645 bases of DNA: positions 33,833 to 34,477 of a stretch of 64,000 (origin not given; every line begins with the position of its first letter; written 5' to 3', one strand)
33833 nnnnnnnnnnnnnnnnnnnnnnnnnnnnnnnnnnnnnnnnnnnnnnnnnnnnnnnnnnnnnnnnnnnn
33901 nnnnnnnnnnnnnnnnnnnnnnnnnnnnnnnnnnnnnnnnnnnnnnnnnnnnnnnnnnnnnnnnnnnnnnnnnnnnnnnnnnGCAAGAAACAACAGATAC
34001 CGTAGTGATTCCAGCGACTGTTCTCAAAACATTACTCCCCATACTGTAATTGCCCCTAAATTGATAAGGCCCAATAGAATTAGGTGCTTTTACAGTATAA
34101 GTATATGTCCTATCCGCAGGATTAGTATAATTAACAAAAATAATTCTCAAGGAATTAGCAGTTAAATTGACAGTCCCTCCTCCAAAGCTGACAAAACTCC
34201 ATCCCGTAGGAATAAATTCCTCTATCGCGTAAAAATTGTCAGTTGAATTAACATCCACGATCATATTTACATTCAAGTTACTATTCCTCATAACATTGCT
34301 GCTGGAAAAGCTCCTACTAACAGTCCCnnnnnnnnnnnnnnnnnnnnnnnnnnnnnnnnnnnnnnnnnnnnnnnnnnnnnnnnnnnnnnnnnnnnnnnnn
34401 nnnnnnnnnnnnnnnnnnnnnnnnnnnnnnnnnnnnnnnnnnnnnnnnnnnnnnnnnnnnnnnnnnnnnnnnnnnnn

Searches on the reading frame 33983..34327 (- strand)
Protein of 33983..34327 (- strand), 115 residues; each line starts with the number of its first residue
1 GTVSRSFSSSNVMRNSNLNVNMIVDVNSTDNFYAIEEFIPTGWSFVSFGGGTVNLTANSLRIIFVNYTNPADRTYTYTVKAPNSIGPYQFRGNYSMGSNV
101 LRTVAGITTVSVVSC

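Call 54: search_solved_structures(query=window:33983-34327:-, max_evalue=10, show_alignments=2)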
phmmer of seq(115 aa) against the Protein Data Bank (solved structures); distinct sequences matched with E-value up to 10: 2.
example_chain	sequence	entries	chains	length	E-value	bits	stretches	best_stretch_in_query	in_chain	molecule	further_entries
6iat_E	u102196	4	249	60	0.51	13.7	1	4-39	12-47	Arstotzka protein | Uncharacterized protein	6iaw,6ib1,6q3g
2mw1_A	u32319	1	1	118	1.4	12.3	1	43-90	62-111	Lipocalin-like protein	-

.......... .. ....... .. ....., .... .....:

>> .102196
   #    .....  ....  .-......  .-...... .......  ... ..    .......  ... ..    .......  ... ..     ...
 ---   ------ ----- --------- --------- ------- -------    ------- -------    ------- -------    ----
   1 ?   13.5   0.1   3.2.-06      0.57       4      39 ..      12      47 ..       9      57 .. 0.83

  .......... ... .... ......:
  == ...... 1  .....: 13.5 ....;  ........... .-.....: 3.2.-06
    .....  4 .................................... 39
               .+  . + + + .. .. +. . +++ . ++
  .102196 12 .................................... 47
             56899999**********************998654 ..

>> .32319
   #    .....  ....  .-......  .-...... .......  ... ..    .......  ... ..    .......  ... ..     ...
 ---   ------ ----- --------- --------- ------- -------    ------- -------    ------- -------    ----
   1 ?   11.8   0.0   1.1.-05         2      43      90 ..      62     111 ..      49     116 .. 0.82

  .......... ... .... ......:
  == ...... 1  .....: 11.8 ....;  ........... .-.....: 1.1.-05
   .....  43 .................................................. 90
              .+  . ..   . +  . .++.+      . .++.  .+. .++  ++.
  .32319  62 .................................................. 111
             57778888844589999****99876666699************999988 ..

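Call 55: search_protein_families(library=pfam, proteins=[window:33983-34327:-], max_evalue=10)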
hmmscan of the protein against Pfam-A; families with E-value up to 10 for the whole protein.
seq(115 aa): 0 families
